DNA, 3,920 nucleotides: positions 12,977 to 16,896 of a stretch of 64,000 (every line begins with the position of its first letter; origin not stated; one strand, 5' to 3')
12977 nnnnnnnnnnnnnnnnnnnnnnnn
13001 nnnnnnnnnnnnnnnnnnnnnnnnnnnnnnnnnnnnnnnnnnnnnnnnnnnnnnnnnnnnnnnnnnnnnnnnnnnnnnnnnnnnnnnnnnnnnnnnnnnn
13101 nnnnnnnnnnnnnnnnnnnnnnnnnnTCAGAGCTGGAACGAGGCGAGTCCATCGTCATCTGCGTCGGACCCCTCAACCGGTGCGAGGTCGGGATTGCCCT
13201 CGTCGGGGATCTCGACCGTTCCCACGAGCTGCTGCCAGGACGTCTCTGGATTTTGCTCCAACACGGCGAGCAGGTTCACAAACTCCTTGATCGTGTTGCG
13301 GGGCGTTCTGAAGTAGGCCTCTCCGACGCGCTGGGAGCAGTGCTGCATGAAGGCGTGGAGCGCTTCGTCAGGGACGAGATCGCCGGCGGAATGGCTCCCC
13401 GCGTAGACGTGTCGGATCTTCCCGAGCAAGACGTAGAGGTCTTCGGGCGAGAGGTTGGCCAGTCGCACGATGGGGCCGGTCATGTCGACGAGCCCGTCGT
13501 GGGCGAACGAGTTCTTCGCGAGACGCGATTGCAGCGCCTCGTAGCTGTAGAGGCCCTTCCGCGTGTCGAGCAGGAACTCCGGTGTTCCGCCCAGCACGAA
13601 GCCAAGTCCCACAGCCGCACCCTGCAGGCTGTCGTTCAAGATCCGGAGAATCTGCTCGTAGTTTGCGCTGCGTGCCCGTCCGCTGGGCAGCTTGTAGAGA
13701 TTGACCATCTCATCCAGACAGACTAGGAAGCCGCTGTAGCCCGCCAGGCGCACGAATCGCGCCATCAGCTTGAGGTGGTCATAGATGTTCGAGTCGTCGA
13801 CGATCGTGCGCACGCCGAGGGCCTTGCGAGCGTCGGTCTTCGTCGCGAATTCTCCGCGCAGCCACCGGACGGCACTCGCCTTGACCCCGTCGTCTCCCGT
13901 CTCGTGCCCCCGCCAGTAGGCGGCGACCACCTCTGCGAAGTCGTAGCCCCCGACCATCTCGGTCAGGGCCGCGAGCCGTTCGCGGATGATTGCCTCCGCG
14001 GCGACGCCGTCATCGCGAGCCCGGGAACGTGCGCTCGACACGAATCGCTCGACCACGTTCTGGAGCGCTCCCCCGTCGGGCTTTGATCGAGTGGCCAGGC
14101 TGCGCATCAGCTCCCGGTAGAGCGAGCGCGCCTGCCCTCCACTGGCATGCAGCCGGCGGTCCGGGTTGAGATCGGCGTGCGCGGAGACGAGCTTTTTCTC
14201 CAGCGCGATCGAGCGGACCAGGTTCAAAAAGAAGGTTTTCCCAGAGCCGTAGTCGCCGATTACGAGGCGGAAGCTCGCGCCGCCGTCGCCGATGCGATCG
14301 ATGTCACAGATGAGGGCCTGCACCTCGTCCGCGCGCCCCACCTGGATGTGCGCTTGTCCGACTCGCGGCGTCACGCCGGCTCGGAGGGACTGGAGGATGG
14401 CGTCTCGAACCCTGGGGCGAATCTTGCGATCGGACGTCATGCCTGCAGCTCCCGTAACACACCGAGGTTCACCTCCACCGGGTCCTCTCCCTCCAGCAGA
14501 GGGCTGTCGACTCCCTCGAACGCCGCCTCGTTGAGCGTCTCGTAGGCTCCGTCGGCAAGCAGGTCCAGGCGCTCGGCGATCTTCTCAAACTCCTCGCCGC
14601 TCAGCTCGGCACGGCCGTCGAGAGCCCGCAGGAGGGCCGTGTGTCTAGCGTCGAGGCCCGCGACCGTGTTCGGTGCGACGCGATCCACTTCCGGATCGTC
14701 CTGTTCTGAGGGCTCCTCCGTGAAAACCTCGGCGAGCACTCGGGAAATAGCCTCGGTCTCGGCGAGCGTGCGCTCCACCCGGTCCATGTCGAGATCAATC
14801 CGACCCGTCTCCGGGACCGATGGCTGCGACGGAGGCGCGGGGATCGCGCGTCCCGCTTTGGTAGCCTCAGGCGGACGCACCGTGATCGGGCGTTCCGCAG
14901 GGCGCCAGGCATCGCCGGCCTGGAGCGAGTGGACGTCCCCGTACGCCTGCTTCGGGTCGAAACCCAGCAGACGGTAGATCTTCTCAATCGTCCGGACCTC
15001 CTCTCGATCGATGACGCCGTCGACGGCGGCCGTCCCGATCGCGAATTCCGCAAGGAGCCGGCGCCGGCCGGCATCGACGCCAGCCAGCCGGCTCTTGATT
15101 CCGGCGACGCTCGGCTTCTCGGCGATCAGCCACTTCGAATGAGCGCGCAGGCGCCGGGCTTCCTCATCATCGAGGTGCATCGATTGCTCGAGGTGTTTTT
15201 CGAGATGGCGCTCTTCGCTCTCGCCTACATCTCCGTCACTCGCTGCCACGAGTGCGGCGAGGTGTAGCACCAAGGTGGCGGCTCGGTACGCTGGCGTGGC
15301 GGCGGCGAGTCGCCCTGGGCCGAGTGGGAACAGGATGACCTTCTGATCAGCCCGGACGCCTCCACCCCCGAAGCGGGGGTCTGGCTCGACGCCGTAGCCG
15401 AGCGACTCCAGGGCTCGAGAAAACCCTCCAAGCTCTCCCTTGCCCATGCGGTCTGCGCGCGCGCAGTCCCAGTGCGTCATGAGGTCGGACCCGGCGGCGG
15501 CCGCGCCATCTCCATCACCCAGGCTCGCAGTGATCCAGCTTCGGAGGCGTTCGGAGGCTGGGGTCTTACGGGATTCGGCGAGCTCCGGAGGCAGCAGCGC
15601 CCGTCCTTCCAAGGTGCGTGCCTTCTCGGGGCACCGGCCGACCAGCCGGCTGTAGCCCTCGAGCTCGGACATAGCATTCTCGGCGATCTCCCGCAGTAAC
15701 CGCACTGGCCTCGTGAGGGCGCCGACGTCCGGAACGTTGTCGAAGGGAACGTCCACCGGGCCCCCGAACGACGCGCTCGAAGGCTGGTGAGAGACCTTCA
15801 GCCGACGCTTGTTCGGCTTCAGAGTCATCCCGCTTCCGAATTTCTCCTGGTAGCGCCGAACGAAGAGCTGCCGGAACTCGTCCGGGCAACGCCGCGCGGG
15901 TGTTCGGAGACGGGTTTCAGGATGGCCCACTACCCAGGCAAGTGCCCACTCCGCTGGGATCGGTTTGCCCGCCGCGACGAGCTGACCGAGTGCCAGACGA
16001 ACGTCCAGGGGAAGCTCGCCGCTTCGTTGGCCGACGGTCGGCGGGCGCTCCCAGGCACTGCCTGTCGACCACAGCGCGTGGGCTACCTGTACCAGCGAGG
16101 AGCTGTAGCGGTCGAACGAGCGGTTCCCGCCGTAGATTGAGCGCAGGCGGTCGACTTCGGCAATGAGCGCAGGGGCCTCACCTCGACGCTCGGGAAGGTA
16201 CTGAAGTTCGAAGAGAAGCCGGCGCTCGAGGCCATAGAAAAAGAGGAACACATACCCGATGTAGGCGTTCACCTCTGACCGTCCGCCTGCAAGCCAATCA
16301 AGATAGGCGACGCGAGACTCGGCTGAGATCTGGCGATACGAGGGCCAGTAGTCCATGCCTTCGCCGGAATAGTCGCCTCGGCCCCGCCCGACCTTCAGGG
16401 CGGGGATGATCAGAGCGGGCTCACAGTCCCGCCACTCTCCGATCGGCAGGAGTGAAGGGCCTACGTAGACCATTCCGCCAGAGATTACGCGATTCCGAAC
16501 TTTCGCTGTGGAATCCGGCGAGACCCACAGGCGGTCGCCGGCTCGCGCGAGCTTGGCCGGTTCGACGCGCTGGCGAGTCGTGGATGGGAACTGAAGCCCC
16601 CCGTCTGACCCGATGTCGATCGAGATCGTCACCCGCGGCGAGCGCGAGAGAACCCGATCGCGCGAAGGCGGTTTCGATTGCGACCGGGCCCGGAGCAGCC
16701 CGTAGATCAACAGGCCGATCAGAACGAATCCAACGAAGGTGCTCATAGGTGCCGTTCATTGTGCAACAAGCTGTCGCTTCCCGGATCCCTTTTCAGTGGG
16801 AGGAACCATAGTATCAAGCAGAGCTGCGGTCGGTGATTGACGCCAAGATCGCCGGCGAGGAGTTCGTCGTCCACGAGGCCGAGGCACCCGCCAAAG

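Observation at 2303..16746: Six-gene operon joining a Shango-type defence trio to recC-recB-recD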

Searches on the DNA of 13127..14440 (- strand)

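Call 93: search_dna_similar(query=L338:8989-12497:+, collection=ecoli_genomes, mode=distant, max_rows=40, rows=spread)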
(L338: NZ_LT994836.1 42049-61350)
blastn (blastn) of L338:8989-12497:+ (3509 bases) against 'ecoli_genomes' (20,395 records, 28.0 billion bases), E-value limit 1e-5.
Records with a match: 834; places in all: 861; records where one place covers at least 80% of the query: 475.
Genomes with a match: 834 of 5426; with a place that covers at least 80% of the query: 475. Places per genome that has any: lowest 1, median 1, highest 2. On chromosomes: 845 places; on plasmids: 16.
Best place of each record, by identity: >=99% 13; 95-99% 2; 80-90% 789; 60-80% 30.
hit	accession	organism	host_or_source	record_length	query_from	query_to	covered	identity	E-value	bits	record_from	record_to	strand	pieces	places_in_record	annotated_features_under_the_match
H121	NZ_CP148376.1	Escherichia coli strain Z1323HEC0108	Homo sapiens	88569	1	3509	100%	99.9%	0e+0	6320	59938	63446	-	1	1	DEAD/DEAH box helicase | ATP-binding protein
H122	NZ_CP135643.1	Escherichia coli strain TUM17543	missing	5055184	1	3509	100%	85.3%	0e+0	4002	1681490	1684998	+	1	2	DEAD/DEAH box helicase | ATP-binding protein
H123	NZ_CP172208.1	Escherichia coli strain GF75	chicken meat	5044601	1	3509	100%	85.3%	0e+0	3998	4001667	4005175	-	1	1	DEAD/DEAH box helicase | ATP-binding protein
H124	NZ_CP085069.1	Escherichia coli strain P27_L1_05.20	Homo sapiens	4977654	1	3509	100%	85.2%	0e+0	3993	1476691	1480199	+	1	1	DEAD/DEAH box helicase | ATP-binding protein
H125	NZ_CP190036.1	Escherichia coli strain EC17CM12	chicken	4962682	1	3509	100%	85.2%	0e+0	3993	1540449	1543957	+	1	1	DEAD/DEAH box helicase | ATP-binding protein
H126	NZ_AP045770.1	Escherichia coli strain 23CRST011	Homo sapiens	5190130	1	3509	100%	85.2%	0e+0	3993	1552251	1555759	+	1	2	DEAD/DEAH box helicase | ATP-binding protein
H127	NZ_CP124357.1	Escherichia coli strain AVS0467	environmental-WWTP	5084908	1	3509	100%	85.2%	0e+0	3989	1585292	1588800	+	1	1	DEAD/DEAH box helicase | ATP-binding protein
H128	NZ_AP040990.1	Escherichia coli strain p1-49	Homo sapiens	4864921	1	3509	100%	85.2%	0e+0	3989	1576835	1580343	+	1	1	DEAD/DEAH box helicase | ATP-binding protein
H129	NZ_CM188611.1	Escherichia coli strain KP63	Homo sapiens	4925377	1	3509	100%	85.2%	0e+0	3989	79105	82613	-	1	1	DEAD/DEAH box helicase | ATP-binding protein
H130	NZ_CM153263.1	Escherichia coli strain Bongo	Eastern Bongo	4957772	1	3509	100%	85.2%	0e+0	3980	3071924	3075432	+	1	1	DEAD/DEAH box helicase | ATP-binding protein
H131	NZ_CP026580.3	Escherichia coli strain WCHEC005237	Homo sapiens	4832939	1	3509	100%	85.1%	0e+0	3975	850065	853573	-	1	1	DEAD/DEAH box helicase | ATP-binding protein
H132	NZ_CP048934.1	Escherichia coli strain 190693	Homo sapiens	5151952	1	3509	100%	85.1%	0e+0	3975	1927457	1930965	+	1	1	DEAD/DEAH box helicase | ATP-binding protein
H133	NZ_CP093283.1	Escherichia coli strain EC-14-2-9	Homo sapiens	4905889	1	3509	100%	85.1%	0e+0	3975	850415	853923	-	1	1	DEAD/DEAH box helicase | ATP-binding protein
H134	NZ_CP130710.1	Escherichia coli strain DDG206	dried distillers grain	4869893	1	3509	100%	85.1%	0e+0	3975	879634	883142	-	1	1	DEAD/DEAH box helicase | ATP-binding protein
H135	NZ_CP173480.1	Escherichia coli strain 98222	Homo sapiens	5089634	1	3509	100%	85.1%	0e+0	3975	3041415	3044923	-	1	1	DEAD/DEAH box helicase | ATP-binding protein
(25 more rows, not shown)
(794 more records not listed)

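Call 94: get_annotated_region(hit=H124, flank=9000)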
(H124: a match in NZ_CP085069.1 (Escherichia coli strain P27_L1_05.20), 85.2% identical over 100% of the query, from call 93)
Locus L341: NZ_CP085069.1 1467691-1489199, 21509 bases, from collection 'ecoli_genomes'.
description: Escherichia coli strain P27_L1_05.20 chromosome, complete genome
organism: Escherichia coli strain P27_L1_05.20 (NCBI taxid 562)
replicon: chromosome; assembly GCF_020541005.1
host: Homo sapiens; source: rectal swab; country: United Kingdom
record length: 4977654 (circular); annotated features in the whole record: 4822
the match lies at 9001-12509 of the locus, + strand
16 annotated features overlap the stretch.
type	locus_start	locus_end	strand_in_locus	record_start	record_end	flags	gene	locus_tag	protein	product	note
CDS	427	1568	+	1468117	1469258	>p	-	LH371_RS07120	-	IS3 family transposase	frameshifted; incomplete; partial in the middle of a contig; missing C-terminus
CDS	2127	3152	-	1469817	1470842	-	-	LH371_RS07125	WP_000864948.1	zinc-binding alcohol dehydrogenase family protein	-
CDS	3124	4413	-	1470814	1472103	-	-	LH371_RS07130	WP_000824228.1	MFS transporter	-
CDS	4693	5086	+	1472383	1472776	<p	-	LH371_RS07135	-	Mu transposase domain-containing protein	frameshifted; internal stop; incomplete; partial in the middle of a contig; missing N-terminus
CDS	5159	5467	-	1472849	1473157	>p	-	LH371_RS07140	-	ATP-binding protein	incomplete; partial in the middle of a contig; missing N-terminus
CDS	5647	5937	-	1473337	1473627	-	-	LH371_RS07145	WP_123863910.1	hypothetical protein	-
CDS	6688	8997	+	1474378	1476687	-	-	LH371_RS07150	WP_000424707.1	TerB N-terminal domain-containing protein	-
CDS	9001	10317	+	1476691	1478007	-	-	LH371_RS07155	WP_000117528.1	ATP-binding protein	-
CDS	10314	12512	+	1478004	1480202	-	-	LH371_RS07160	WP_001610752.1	DEAD/DEAH box helicase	-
CDS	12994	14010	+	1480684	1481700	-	-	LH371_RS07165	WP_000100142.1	hypothetical protein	-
CDS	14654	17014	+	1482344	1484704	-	-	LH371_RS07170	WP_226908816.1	type I restriction enzyme HsdR N-terminal domain-containing protein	-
CDS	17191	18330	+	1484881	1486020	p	-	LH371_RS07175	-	IS3 family transposase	frameshifted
CDS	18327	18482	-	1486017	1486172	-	-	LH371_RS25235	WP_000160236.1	PapB/FocB family fimbrial expression transcriptional regulator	-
CDS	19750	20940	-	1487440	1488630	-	-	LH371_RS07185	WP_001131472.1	tyrosine-type recombinase/integrase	-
tRNA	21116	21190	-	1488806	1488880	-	-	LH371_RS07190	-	tRNA-Arg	-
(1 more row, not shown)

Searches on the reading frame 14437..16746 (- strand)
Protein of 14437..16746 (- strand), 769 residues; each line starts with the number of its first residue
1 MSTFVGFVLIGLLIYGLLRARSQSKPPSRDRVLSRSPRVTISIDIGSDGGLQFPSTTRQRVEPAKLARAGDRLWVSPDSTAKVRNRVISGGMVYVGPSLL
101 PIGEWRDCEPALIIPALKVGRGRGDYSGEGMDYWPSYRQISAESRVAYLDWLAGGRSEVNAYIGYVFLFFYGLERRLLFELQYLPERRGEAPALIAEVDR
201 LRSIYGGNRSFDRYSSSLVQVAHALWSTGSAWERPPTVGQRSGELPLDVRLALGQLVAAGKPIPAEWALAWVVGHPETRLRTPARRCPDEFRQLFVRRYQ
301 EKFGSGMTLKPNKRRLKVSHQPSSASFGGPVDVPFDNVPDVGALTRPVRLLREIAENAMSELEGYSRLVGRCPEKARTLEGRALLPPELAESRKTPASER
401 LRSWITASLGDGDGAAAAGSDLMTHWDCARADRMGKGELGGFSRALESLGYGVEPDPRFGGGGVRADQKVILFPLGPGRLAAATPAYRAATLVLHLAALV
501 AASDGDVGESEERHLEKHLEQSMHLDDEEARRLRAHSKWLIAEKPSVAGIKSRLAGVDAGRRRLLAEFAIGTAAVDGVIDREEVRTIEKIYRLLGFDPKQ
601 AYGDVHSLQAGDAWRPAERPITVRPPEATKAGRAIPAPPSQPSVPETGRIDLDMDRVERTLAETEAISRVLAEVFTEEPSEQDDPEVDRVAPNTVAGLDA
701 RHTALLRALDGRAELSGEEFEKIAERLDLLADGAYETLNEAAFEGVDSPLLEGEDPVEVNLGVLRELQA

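Call 3: search_protein_families(library=pfam, proteins=[window:14437-16746:-])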
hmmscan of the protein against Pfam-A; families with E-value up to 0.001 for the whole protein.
window:14437-16746:- (769 aa): 3 families
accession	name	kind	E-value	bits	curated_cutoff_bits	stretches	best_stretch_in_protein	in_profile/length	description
PF13208.11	TerB_N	-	2.5e-50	171.5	25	1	77-284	2-207/207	TerB N-terminal domain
PF15615.11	TerB_C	-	8.8e-21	75.1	26.3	1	646-767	13-147/148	TerB-C domain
PF05099.18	TerB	-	1.1e-13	51.9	24.4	1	493-600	4-112/118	Tellurite resistance protein TerB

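Call 4: search_protein_families(library=padloc, proteins=[window:14437-16746:-])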
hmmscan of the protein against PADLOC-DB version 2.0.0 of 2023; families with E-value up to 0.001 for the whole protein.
window:14437-16746:- (769 aa): 1 family
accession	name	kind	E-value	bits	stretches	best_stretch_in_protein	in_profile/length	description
PDLC03958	SngA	-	1.1e-85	287.3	1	63-768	28-524/528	-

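Call 5: search_protein_families(library=ncbifam, proteins=[window:14437-16746:-])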
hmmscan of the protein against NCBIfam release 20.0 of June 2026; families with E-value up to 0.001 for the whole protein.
window:14437-16746:- (769 aa): 0 families
